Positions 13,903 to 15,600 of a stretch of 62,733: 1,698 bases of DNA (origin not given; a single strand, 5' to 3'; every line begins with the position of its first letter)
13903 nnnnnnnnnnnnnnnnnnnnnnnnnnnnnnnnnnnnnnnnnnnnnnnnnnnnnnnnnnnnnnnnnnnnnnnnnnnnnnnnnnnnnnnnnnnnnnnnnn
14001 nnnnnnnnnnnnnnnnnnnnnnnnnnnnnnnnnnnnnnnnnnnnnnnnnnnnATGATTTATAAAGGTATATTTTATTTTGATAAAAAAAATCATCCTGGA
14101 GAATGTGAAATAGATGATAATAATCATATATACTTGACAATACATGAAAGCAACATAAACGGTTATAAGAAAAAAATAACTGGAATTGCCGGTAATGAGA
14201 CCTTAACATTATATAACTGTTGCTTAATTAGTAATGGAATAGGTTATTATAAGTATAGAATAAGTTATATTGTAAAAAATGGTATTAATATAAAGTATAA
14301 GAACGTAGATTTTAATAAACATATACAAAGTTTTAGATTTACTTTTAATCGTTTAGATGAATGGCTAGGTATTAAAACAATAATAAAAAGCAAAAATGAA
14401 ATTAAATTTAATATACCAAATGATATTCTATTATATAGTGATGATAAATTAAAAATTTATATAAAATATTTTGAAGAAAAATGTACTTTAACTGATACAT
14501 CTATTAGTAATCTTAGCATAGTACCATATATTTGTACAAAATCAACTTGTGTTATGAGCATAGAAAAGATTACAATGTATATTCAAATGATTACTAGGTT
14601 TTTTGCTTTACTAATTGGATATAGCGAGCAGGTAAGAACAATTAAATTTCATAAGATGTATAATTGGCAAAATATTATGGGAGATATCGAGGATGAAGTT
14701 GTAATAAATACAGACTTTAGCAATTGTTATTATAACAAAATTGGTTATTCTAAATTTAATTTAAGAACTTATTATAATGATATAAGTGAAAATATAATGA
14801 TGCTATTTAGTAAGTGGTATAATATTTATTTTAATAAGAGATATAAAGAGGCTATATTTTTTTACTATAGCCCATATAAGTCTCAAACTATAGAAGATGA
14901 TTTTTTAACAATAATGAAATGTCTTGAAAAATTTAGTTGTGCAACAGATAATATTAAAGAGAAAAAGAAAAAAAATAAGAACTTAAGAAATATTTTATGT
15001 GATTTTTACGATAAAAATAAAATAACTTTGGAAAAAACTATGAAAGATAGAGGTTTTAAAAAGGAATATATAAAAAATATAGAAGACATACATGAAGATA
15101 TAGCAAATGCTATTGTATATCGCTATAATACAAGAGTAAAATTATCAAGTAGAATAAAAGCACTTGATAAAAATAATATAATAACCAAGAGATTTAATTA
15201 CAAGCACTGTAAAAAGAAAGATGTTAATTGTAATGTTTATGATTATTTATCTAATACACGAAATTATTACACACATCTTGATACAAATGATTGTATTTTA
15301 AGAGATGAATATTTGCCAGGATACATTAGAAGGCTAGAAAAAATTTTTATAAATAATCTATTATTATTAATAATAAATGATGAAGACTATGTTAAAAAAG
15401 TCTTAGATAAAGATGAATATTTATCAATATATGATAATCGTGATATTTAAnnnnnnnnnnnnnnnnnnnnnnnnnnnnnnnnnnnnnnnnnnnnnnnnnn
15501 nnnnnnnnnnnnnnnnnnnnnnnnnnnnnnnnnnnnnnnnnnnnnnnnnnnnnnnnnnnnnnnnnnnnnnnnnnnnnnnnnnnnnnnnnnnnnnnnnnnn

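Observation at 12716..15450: Translationally coupled KAP P-loop NTPase plus ApeA-like HEPN protein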

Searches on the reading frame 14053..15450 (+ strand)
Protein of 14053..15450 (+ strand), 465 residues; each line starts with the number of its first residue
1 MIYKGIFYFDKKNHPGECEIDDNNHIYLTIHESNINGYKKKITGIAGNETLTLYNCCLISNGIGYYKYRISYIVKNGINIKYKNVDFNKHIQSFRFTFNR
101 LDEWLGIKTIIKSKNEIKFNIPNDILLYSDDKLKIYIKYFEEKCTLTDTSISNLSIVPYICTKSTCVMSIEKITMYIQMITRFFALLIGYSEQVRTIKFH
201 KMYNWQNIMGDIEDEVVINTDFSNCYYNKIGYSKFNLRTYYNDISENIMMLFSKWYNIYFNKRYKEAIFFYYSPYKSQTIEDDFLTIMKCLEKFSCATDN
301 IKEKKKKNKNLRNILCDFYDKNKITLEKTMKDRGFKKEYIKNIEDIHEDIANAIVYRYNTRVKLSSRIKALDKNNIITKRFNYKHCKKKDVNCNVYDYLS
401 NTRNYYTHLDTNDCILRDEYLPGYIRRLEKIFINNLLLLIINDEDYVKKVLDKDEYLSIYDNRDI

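Call 3: search_protein_families(library=pfam, proteins=[window:14053-15450:+], max_evalue=0.1)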
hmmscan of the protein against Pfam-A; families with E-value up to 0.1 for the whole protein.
window:14053-15450:+ (465 aa): 2 families
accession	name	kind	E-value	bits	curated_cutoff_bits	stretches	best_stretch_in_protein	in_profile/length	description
PF18862.6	ApeA_NTD1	-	2.8e-12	47.1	25.5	1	3-255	2-271/271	ApeA N-terminal domain 1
PF18739.6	HEPN_Apea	-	0.0007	20.5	24.4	1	285-437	1-127/136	Apea-like HEPN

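Call 4: search_protein_families(library=padloc, proteins=[window:14053-15450:+], max_evalue=0.1)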
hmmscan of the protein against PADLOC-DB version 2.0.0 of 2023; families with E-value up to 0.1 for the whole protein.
window:14053-15450:+ (465 aa): 2 families
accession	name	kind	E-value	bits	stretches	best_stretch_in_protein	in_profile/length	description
PDLC05048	PDC-S58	-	7.5e-13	46.2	1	3-309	6-327/461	-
PDLC01286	Cas3f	-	0.0076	12.5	1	286-373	558-645/979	CAS-I-F; effector_G3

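Call 8: find_homologous_proteins(query=window:14053-15447:+)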
Query window:14053-15447:+ (465 aa): 32 proteins with E <= 0.001 among 7120 candidates.
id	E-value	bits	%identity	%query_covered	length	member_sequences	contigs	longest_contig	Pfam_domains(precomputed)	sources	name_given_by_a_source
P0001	1.1e-296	1002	97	100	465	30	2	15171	PF18862.7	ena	-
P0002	4.3e-239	812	80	100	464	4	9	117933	PF18739.7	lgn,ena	-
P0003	1.4e-238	810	79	100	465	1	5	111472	PF18739.7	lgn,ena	-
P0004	1.5e-233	794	77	100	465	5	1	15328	PF18862.7,PF18739.7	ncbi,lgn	-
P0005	3.1e-230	783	77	99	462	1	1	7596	PF18862.7,PF18739.7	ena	-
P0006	1.8e-229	780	76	100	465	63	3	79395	PF18739.7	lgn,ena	-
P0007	3.0e-229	780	77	100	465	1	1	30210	PF18739.7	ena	-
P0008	6.4e-184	630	60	100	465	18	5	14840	PF18862.7,PF18739.7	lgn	-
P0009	7.6e-181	620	61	100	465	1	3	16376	PF18739.7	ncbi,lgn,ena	-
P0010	2.4e-177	609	60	100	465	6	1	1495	PF18862.7,PF18739.7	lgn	-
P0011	2.1e-172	592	58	100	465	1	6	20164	PF18862.7,PF18739.7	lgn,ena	-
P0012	2.8e-172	592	60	100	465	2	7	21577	PF18862.7,PF18739.7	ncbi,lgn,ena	-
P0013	5.5e-172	591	58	100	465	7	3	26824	PF18862.7,PF18739.7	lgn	-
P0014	6.5e-172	591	58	100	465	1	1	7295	PF18862.7,PF18739.7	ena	-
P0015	2.0e-166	573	58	100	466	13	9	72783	PF18862.7,PF18739.7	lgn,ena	-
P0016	2.4e-164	566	57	100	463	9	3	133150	PF18862.7,PF18739.7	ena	-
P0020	1.4e-135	471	50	99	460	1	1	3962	PF18862.7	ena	-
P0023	2.7e-129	450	49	100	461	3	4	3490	PF18862.7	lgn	-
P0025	1.1e-125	438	48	100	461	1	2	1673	PF18739.7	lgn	-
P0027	1.7e-122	428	48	99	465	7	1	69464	PF18739.7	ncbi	-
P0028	7.1e-106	373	45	99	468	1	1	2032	PF18739.7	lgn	-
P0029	1.6e-102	362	42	99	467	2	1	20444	PF18862.7,PF18739.7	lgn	-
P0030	6.3e-96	340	59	58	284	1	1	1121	PF18862.7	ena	-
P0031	4.3e-85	304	38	99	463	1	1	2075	PF18862.7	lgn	-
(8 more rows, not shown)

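Call 10: find_encoding_contigs(protein=P0027, flank=6000, max_places=3)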
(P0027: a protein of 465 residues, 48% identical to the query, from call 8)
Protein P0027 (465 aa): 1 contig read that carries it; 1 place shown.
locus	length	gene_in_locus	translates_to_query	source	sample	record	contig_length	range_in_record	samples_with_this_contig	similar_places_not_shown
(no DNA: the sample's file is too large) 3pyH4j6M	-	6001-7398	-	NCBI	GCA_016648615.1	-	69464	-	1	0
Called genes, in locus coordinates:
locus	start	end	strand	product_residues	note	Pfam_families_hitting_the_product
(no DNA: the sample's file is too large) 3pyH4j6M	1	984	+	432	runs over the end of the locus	PF05697:Trigger_N, PF00254:FKBP_C, PF05698:Trigger_C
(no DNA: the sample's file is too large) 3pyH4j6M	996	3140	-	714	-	PF09371:Tex_N, PF22706:Tex_central_region, PF16921:Tex_YqgF, PF14635:HHH_7, PF12836:HHH_3, PF17674:HHH_9, PF00575:S1, PF23459:S1_RRP5, +1 more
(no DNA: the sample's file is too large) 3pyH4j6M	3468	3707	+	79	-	-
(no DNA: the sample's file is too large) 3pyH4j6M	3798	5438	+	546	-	PF00749:tRNA-synt_1c, PF19269:Anticodon_2 (weak)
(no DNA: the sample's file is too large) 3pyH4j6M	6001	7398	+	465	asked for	PF18739:HEPN_Apea (weak)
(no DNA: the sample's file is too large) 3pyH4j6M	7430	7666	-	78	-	PF01381:HTH_3, PF12844:HTH_19, PF13443:HTH_26 (weak), PF13560:HTH_31 (faint)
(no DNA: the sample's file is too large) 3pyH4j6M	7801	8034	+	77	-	-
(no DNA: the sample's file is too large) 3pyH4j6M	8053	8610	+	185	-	-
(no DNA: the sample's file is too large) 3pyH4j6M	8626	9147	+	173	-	-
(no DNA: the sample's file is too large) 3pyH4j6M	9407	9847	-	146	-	-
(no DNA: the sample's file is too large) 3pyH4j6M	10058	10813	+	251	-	-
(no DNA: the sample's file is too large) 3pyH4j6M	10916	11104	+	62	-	-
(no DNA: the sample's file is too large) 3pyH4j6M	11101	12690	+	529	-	PF00239:Resolvase, PF07508:Recombinase, PF13408:Zn_ribbon_recom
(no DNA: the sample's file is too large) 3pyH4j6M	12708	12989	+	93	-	-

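Call 11: find_encoding_contigs(protein=P0029, flank=6000, max_places=3)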
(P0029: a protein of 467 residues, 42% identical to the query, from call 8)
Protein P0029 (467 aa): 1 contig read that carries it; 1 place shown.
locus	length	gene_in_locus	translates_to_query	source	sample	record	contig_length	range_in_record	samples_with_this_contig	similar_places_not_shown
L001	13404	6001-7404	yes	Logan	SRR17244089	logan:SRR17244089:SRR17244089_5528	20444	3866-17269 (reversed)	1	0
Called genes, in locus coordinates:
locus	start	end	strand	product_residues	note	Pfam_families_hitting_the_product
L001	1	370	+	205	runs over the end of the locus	PF05067:Mn_catalase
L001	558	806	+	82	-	PF03840:SecG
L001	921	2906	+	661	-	PF00313:CSD (faint), PF08206:OB_RNB, PF22707:S1CSD-TOTE-2 (faint), PF17876:CSD2 (weak), PF08206:OB_RNB, PF17876:CSD2, PF00773:RNB, PF00575:S1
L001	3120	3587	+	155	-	-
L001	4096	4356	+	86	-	-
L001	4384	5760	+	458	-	PF01938:TRAM, PF05958:tRNA_U5-meth_tr, PF02475:TRM5-TYW2_MTfase, PF06325:PrmA (weak), PF03602:Cons_hypoth95, PF05175:MTS (weak), PF13847:Methyltransf_31, PF09445:Methyltransf_15, +1 more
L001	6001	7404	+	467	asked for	PF18862:ApeA_NTD1 (weak), PF18739:HEPN_Apea (weak)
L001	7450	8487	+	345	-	PF17761:DUF1016_N, PF06250:YhcG_C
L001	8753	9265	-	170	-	PF00210:Ferritin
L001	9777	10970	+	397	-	-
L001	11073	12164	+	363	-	PF00155:Aminotran_1_2, PF01053:Cys_Met_Meta_PP (weak)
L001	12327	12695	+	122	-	PF04266:ASCH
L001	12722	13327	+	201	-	PF13521:AAA_28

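Call 12: find_encoding_contigs(protein=P0016, flank=6000, max_places=3)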
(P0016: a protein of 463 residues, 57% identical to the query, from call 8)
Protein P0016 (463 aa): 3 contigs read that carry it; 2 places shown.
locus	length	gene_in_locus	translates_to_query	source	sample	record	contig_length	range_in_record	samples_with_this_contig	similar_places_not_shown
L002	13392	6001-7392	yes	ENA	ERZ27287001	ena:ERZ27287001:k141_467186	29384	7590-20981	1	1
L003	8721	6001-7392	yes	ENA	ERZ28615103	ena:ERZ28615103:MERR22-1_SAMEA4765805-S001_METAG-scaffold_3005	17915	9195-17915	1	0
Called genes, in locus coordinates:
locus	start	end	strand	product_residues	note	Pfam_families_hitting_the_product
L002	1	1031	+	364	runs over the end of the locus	-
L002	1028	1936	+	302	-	PF00535:Glycos_transf_2, PF10111:Glyco_tranf_2_2, PF13506:Glyco_transf_21 (weak), PF13641:Glyco_tranf_2_3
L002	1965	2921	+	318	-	PF00535:Glycos_transf_2, PF10111:Glyco_tranf_2_2, PF13641:Glyco_tranf_2_3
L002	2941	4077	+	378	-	PF04230:PS_pyruv_trans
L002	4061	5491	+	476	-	PF01943:Polysacc_synt, PF13440:Polysacc_synt_3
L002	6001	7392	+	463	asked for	PF18862:ApeA_NTD1, PF18739:HEPN_Apea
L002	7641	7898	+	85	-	-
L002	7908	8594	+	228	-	PF08378:NERD, PF00570:HRDC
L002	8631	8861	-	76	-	-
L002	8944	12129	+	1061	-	PF07963:N_methyl (faint), PF19077:Big_13 (faint), PF07495:Y_Y_Y (weak)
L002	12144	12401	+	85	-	PF06961:DUF1294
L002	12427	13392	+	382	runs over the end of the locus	PF01381:HTH_3, PF12844:HTH_19, PF13560:HTH_31 (weak), PF00483:NTP_transferase, PF12804:NTP_transf_3 (weak)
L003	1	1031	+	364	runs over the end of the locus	-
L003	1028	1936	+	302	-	PF00535:Glycos_transf_2, PF10111:Glyco_tranf_2_2, PF13506:Glyco_transf_21 (weak), PF13641:Glyco_tranf_2_3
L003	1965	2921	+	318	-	PF00535:Glycos_transf_2, PF10111:Glyco_tranf_2_2, PF13641:Glyco_tranf_2_3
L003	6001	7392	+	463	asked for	PF18862:ApeA_NTD1, PF18739:HEPN_Apea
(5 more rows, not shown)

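Call 14: find_encoding_contigs(protein=P0012, flank=6000, max_places=4)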
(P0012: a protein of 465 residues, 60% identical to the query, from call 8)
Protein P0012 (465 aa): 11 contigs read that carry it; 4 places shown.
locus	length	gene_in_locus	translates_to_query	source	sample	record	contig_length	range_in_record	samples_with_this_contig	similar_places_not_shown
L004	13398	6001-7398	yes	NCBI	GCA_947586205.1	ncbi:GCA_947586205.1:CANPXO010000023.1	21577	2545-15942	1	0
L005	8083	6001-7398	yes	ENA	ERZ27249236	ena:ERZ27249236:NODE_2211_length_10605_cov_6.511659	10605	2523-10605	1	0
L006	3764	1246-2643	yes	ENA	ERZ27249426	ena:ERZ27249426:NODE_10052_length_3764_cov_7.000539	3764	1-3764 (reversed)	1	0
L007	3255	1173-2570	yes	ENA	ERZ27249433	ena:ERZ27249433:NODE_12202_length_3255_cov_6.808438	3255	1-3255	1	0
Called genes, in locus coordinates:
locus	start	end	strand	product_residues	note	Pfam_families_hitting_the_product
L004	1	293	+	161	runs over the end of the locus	PF03692:CxxCxxCC (weak)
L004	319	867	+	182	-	PF13238:AAA_18, PF01202:SKI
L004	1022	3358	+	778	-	PF22548:AEP-TOTE, PF00176:SNF2-rel_dom (weak), PF00271:Helicase_C (faint), PF04851:ResIII, PF00270:DEAD, PF13307:Helicase_C_2 (faint)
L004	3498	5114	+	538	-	PF00133:tRNA-synt_1, PF01406:tRNA-synt_1e, PF09334:tRNA-synt_1g, PF01406:tRNA-synt_1e (weak), PF01921:tRNA-synt_1f (weak), PF08264:Anticodon_1 (weak), PF19303:Anticodon_3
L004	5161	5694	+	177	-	PF13302:Acetyltransf_3, PF13420:Acetyltransf_4, PF00583:Acetyltransf_1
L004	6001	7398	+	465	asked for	PF18862:ApeA_NTD1, PF18739:HEPN_Apea (faint)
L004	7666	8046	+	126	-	PF18928:DUF5677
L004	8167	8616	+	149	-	PF01797:Y1_Tnp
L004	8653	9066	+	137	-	-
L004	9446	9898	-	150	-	PF15731:MqsA_antitoxin (faint), PF01381:HTH_3, PF13443:HTH_26 (faint), PF13560:HTH_31 (faint), PF12844:HTH_19, PF01381:HTH_3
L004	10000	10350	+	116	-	-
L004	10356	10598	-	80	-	PF13443:HTH_26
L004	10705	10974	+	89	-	PF13443:HTH_26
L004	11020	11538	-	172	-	PF13560:HTH_31 (weak), PF01381:HTH_3, PF12844:HTH_19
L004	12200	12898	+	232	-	-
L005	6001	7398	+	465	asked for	PF18862:ApeA_NTD1, PF18739:HEPN_Apea (faint)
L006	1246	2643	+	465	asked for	PF18862:ApeA_NTD1, PF18739:HEPN_Apea (faint)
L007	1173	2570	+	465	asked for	PF18862:ApeA_NTD1, PF18739:HEPN_Apea (faint)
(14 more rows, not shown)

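Call 15: find_encoding_contigs(protein=P0002, flank=8000, max_places=3)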
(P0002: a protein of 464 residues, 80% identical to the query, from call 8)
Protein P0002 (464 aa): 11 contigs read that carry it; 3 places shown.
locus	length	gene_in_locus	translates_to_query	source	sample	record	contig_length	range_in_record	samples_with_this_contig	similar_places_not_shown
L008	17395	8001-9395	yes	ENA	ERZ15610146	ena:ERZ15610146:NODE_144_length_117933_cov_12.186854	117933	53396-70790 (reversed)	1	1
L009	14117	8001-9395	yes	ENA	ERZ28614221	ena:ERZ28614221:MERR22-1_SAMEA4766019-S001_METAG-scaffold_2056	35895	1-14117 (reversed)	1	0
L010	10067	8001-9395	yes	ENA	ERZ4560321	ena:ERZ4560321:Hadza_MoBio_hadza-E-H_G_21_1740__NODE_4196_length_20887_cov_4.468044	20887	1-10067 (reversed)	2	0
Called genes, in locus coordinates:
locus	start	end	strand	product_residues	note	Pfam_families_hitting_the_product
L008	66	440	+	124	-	-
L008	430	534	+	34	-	-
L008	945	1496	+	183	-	-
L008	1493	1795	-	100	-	PF12647:RNHCP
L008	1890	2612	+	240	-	PF02616:SMC_ScpA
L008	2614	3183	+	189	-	PF04079:SMC_ScpB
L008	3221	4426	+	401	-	PF01734:Patatin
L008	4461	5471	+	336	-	PF00579:tRNA-synt_1b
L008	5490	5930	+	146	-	-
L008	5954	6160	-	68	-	PF04070:DUF378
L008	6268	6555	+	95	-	PF27667:YdcC (weak)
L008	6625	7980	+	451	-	PF07693:KAP_NTPase, PF24883:NPHP3_N (faint), PF13401:AAA_22 (weak)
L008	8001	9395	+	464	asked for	PF18739:HEPN_Apea (weak)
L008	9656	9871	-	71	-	-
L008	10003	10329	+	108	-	-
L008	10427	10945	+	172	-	-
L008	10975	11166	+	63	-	-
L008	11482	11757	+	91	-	-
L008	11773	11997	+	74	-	-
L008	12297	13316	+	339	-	PF13481:AAA_25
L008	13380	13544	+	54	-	-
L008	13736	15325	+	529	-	PF00239:Resolvase, PF07508:Recombinase, PF13408:Zn_ribbon_recom (weak)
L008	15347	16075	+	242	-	-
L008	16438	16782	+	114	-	PF13310:Virulence_RhuM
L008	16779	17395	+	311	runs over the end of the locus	PF13310:Virulence_RhuM, PF02661:Fic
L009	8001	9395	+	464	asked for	PF18739:HEPN_Apea (weak)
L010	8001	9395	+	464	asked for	PF18739:HEPN_Apea (weak)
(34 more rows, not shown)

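Call 32: find_related_loci(query=A1, collection=metagenome_contigs, flank=5000)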
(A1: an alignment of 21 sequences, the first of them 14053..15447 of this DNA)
Query A1 (465 aa) in metagenome_contigs; peptide patterns used: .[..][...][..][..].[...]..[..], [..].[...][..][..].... (x = any residue, [..] = any of these).
438 stretches matched a pattern; 6 encode a relative of the query (tblastn E <= 1e-3); 6 distinct loci.
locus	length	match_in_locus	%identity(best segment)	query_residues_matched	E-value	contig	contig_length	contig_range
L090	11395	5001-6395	97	1-465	0e+0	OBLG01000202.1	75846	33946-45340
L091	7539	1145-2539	96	1-465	0e+0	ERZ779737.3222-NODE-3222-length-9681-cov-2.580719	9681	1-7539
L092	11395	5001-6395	75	1-465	0e+0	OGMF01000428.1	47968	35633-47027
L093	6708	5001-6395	76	1-465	0e+0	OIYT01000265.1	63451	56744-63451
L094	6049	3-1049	72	117-465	2e-165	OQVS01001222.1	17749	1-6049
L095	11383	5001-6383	48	3-464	8e-123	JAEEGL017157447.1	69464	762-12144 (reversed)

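Call 33: find_related_loci(query=A1, collection=viral_contigs, flank=5000)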
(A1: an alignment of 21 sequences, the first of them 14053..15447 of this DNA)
Query A1 (465 aa) in viral_contigs; peptide patterns used: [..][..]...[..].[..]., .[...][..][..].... (x = any residue, [..] = any of these).
240 stretches matched a pattern, but none encodes a relative of the query by tblastn (E <= 1e-3).

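Call 39: search_solved_structures(query=A1, max_evalue=1, show_alignments=2)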
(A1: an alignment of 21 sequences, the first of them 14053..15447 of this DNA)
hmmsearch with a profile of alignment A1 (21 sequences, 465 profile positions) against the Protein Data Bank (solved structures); distinct sequences matched with E-value up to 1: 0.

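Call 41: find_homologous_proteins(query=A1, max_evalue=0.001)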
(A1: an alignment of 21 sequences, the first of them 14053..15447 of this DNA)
Query A1 (21 sequences) (465 aa, profile of the alignment): 32 proteins with E <= 0.001 among 8000 candidates.
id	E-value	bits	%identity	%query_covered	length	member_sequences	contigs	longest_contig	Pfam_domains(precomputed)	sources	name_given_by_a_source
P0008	3.6e-225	766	60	100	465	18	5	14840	PF18862.7,PF18739.7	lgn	-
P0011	9.7e-222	755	58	100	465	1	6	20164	PF18862.7,PF18739.7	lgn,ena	-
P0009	9.8e-222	755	61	100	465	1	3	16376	PF18739.7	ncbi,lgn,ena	-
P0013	2.2e-221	754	58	100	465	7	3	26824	PF18862.7,PF18739.7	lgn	-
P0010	9.0e-221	752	60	100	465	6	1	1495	PF18862.7,PF18739.7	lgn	-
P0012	1.7e-220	751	60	100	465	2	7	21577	PF18862.7,PF18739.7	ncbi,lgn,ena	-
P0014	2.7e-220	750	58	100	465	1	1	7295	PF18862.7,PF18739.7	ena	-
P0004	4.1e-220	749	77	100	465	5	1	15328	PF18862.7,PF18739.7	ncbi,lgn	-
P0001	1.9e-218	744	97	100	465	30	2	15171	PF18862.7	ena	-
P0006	4.4e-218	743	76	100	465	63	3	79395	PF18739.7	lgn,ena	-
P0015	3.1e-217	740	58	100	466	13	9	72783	PF18862.7,PF18739.7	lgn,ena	-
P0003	6.2e-217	739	79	100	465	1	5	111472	PF18739.7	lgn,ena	-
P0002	6.9e-217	739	80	100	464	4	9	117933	PF18739.7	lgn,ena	-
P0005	1.7e-216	738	77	99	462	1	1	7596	PF18862.7,PF18739.7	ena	-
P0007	1.5e-215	734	77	100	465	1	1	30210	PF18739.7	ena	-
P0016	1.1e-211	722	57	100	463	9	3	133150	PF18862.7,PF18739.7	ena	-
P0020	9.6e-204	696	50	99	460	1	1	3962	PF18862.7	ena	-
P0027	3.3e-189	648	48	99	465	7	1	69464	PF18739.7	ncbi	-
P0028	5.4e-186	637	45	99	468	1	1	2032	PF18739.7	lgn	-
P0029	2.3e-184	632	42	99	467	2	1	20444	PF18862.7,PF18739.7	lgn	-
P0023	2.8e-184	631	49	100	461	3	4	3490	PF18862.7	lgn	-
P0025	1.3e-172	593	48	100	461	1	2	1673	PF18739.7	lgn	-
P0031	2.2e-168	579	38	99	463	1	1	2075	PF18862.7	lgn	-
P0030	3.2e-119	417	59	58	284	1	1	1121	PF18862.7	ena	-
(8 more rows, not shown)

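Call 45: find_encoding_contigs(protein=P0009, flank=5000, max_places=3)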
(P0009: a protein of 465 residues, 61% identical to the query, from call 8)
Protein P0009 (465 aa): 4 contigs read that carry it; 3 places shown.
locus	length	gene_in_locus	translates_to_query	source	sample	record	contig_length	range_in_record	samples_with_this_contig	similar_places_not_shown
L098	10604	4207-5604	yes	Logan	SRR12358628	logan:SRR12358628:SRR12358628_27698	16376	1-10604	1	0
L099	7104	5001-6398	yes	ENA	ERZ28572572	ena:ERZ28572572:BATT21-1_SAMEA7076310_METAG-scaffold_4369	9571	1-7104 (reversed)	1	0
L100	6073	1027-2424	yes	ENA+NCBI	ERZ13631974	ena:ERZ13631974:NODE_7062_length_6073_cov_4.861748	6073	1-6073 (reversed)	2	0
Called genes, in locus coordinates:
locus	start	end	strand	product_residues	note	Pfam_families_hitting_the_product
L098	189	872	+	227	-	-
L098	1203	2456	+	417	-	PF02073:Peptidase_M29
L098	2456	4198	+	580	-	PF01336:tRNA_anti-codon, PF00152:tRNA-synt_2, PF02938:GAD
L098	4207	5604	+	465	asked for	PF18739:HEPN_Apea (weak)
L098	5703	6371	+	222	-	PF00753:Lactamase_B, PF13483:Lactamase_B_3, PF23023:Anti-Pycsar_Apyc1 (weak), PF12706:Lactamase_B_2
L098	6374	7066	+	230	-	PF00106:adh_short, PF08659:KR, PF13561:adh_short_C2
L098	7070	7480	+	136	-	PF27217:AF_0155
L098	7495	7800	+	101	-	PF02686:GatC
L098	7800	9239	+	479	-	PF01425:Amidase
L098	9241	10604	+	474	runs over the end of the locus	PF02934:GatB_N, PF02637:GatB_Yqey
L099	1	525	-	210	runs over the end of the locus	PF01636:APH (weak), PF00069:Pkinase (weak)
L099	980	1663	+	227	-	-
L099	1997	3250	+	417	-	PF02073:Peptidase_M29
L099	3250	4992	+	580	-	PF01336:tRNA_anti-codon, PF00152:tRNA-synt_2, PF02938:GAD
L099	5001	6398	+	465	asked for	PF18739:HEPN_Apea (weak)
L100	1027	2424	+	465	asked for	PF18739:HEPN_Apea (weak)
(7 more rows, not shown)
